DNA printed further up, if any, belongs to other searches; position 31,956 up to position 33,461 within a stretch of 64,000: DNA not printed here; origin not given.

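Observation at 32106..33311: Sigma-70/ECF-like factor with a C-terminal FHA domain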

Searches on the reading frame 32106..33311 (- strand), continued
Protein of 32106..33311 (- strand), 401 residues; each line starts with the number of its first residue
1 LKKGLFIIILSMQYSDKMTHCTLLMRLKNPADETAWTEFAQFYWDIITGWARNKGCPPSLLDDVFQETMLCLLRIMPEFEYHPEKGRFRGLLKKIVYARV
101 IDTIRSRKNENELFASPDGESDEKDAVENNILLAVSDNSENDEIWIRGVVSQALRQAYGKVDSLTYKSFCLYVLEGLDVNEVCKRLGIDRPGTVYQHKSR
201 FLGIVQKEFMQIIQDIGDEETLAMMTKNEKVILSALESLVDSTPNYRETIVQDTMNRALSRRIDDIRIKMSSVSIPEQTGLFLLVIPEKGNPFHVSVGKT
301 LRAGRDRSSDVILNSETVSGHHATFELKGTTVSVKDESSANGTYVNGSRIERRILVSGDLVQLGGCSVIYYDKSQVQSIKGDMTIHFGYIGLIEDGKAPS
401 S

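Call 76: list_cluster_members(proteins=[P0001, P0144, P0164, P0185, P0188, P0058, P0095, P0101, P0092, P0264])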
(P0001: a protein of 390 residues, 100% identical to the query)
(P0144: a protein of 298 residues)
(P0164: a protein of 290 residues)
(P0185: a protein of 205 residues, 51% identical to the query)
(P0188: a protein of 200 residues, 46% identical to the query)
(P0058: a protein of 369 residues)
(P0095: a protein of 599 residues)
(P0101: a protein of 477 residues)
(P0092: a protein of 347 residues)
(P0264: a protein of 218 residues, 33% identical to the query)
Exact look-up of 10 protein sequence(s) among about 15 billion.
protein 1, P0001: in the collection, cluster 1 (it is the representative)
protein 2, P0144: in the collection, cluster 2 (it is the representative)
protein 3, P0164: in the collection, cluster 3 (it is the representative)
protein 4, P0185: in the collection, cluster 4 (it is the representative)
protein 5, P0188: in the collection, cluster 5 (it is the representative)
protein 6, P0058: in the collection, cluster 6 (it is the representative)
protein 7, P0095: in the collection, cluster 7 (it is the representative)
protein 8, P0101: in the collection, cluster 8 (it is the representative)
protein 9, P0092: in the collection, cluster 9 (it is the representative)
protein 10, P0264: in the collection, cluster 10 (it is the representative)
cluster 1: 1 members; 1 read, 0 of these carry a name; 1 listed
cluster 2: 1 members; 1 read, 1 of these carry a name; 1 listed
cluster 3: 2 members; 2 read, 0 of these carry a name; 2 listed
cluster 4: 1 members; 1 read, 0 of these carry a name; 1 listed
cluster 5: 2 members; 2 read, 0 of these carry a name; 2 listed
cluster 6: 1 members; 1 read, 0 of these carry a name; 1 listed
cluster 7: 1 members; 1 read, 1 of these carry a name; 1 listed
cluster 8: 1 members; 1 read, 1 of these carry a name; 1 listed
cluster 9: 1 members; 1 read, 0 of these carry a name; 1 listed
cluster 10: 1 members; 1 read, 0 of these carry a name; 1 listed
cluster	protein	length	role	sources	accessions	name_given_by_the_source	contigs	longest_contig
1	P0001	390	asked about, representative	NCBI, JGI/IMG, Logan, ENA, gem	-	-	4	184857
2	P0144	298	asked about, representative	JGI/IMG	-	RNA polymerase sigma-70 factor (ECF subfamily)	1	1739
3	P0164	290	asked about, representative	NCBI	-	-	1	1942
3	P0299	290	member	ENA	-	-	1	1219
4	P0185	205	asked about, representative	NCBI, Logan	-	-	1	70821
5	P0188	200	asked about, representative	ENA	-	-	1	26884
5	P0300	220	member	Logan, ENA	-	-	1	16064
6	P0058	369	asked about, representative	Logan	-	-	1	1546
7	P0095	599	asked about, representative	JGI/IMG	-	RNA polymerase sigma-70 factor (ECF subfamily)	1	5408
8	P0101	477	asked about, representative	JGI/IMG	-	RNA polymerase sigma factor (sigma-70 family)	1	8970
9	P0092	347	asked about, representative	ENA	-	-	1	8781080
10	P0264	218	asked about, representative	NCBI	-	-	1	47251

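Call 77: find_encoding_contigs(protein=P0144, flank=5000, max_places=2)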
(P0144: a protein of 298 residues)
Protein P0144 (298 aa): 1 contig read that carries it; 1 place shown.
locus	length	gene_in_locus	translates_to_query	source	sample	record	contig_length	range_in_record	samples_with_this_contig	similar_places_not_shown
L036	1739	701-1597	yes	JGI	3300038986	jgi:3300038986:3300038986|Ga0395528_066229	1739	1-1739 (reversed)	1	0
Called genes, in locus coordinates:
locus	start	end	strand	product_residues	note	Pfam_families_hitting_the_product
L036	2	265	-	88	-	?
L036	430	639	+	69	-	-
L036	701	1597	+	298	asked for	PF16697:Yop-YscD_cpl, PF00498:FHA, PF04542:Sigma70_r2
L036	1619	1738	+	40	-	?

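Call 78: search_solved_structures(query=A1, max_evalue=0.001, show_alignments=0)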
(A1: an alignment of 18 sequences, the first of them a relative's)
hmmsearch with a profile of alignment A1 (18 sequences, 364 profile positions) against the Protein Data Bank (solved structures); distinct sequences matched with E-value up to 0.001: 55.
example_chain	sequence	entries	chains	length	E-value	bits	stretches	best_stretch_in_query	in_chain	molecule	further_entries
2fez_A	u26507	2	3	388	5.7e-15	58.2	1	285-360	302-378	Probable regulatory protein embR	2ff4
2kfu_A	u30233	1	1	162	7.7e-14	54.5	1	269-361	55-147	Rv1827 pThr 22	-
6i2p_D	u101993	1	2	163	7.8e-14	54.5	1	269-361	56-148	Glycogen accumulation regulator GarA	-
2kkl_A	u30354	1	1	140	8.5e-14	54.4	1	270-361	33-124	Uncharacterized protein Mb1858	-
6i2q_B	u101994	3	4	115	8.6e-14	54.4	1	268-361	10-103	Glycogen accumulation regulator GarA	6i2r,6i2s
2lc1_A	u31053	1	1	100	9.6e-14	54.2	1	283-360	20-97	Putative uncharacterized protein TB39.8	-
3po8_A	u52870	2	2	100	9.6e-14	54.2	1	283-360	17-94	Putative uncharacterized protein TB39.8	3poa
7rj3_A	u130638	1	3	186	1e-13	54.1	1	269-361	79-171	Glycogen accumulation regulator GarA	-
8p5r_G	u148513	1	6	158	1.9e-13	53.2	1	268-361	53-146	Glycogen accumulation regulator GarA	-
2kb3_A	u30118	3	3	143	5.3e-13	51.8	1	267-360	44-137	Oxoglutarate dehydrogenase inhibitor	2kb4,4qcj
8p5x_G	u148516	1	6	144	5.4e-13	51.7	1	267-360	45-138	Oxoglutarate dehydrogenase inhibitor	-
3oun_A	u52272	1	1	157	5.4e-13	51.7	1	283-360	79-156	Putative uncharacterized protein TB39.8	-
1uht_A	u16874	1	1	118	1.4e-12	50.4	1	284-362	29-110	expressed protein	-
6cah_A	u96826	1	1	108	1.2e-11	47.3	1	289-360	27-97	ABC transporter ATP-binding/permease protein Rv1747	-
2aff_A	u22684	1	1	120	1.9e-11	46.6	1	278-357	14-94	Antigen KI-67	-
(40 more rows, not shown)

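Call 81: search_protein_families(library=pfam, alignment_id=A6, max_evalue=0.01)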
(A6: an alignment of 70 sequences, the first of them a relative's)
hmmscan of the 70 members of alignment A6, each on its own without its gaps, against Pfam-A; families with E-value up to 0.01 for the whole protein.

A. member 1, P0001 (390 aa): 3 families
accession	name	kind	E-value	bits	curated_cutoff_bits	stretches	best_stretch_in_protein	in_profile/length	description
PF00498.31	FHA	-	8.3e-17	61.8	20.7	1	291-353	2-67/67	FHA domain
PF16697.10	Yop-YscD_cpl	-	8.2e-10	39.3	33.2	1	277-354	7-85/94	Inner membrane component of T3SS, cytoplasmic domain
PF04542.20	Sigma70_r2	-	1.2e-05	25.5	24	1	37-97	10-69/71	Sigma-70 region 2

B. families by the number of members that match (of 70 scanned): 14 families
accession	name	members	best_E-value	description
PF00498.31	FHA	70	6.6e-23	FHA domain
PF04542.20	Sigma70_r2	70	1.9e-15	Sigma-70 region 2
PF16697.10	Yop-YscD_cpl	70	2.4e-15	Inner membrane component of T3SS, cytoplasmic domain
PF08281.18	Sigma70_r4_2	11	4.6e-06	Sigma-70, region 4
PF07638.17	Sigma70_ECF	5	0.00052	ECF sigma factor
PF13384.12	HTH_23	2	0.0013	Homeodomain-like domain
PF12645.13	HTH_16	2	0.0021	Helix-turn-helix domain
PF13518.12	HTH_28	1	0.0015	Helix-turn-helix domain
PF13472.12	Lipase_GDSL_2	1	0.0021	GDSL-like Lipase/Acylhydrolase family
PF07963.17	N_methyl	1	0.0022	Prokaryotic N-terminal methylation motif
PF22560.2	GMT-wHTH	1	0.0032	GMT-like wHTH domain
PF14420.11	Clr5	1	0.0053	Clr5 domain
PF04545.22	Sigma70_r4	1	0.0073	Sigma-70, region 4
PF04297.20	UPF0122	1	0.0073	Putative helix-turn-helix protein, YlxM / p13 like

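Call 87: find_encoding_contigs(protein=P0092, flank=6000, max_places=1)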
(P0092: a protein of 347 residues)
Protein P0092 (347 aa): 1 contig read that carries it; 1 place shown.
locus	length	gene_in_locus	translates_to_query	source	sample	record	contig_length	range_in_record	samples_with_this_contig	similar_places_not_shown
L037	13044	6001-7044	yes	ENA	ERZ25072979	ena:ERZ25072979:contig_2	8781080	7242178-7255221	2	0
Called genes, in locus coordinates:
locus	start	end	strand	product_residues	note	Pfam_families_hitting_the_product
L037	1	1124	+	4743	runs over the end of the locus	PF00801:PKD, PF18911:PKD_4, PF03372:Exo_endo_phos, PF13449:Phytase-like, PF02333:Phytase, PF22494:choice_anch_I, PF13449:Phytase-like, PF22494:choice_anch_I, +6 more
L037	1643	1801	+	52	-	-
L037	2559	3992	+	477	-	-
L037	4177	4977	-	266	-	PF03567:Sulfotransfer_2 (weak)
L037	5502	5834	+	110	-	-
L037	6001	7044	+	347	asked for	PF04542:Sigma70_r2, PF16697:Yop-YscD_cpl, PF00498:FHA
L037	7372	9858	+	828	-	PF00069:Pkinase, PF03109:ABC1 (faint), PF07714:PK_Tyr_Ser-Thr, PF14326:DUF4384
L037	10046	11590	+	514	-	PF07244:POTRA (weak), PF08479:POTRA_2, PF03865:ShlB, PF01103:Omp85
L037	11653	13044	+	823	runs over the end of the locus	PF13424:TPR_12 (weak), PF12770:CHAT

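Call 88: find_encoding_contigs(protein=P0101, flank=6000, max_places=1)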
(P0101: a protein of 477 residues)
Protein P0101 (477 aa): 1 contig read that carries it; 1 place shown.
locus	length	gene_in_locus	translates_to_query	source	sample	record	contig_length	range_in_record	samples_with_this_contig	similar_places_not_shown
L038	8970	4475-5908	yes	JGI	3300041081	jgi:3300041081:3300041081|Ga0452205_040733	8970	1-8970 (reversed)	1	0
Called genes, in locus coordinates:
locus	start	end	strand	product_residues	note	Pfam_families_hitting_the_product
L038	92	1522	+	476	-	PF13188:PAS_8 (faint), PF00989:PAS, PF08448:PAS_4, PF08447:PAS_3, PF13426:PAS_9, PF00512:HisKA, PF02518:HATPase_c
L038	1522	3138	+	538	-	PF00072:Response_reg, PF00512:HisKA, PF02518:HATPase_c, PF13581:HATPase_c_2 (weak), PF00072:Response_reg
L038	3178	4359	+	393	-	PF00498:FHA (weak), PF00072:Response_reg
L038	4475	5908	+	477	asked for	PF04542:Sigma70_r2 (weak), PF00498:FHA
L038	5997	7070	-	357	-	PF00437:T2SSE, PF13191:AAA_16 (weak)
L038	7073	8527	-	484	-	PF00437:T2SSE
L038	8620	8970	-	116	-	?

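Call 92: predict_structure(alignment_id=A6)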
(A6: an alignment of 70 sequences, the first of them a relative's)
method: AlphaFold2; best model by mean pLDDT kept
length: 390 residues; sequences in the alignment: 70
mean_pLDDT: 87.2   pTM: 0.84
mean pLDDT of the five models: 87.2, 86.0, 85.8, 85.7, 84.9
residues with pLDDT >= 90: 260; 70-90: 77; 50-70: 33; < 50: 20
segments of 3 or more residues with pLDDT < 50: 1-9, 374-383
pLDDT, mean of each block of 10 residues (from residue 1): 42 90 94 94 93 95 92 86 94 88 75 64 74 91 93 95 94 98 97 94 86 86 85 66 87 93 94 96 97 98 98 96 98 96 95 97 87 52 50
secondary structure, 60 per line:
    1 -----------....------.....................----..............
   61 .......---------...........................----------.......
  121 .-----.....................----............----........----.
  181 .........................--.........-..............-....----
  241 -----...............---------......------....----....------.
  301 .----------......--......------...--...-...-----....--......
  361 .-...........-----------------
elements in order: H12-15 H22-42 H47-67 H77-103 H114-121 H127-147 H152-163 H168-175 H180-205 H208-216 H218-231 H233-236 H246-260 E270-275 E282-285 E290-293 E312-317 E320-325 E332-334 E337-339 E341-343 E349-352 E355-361 H363-373
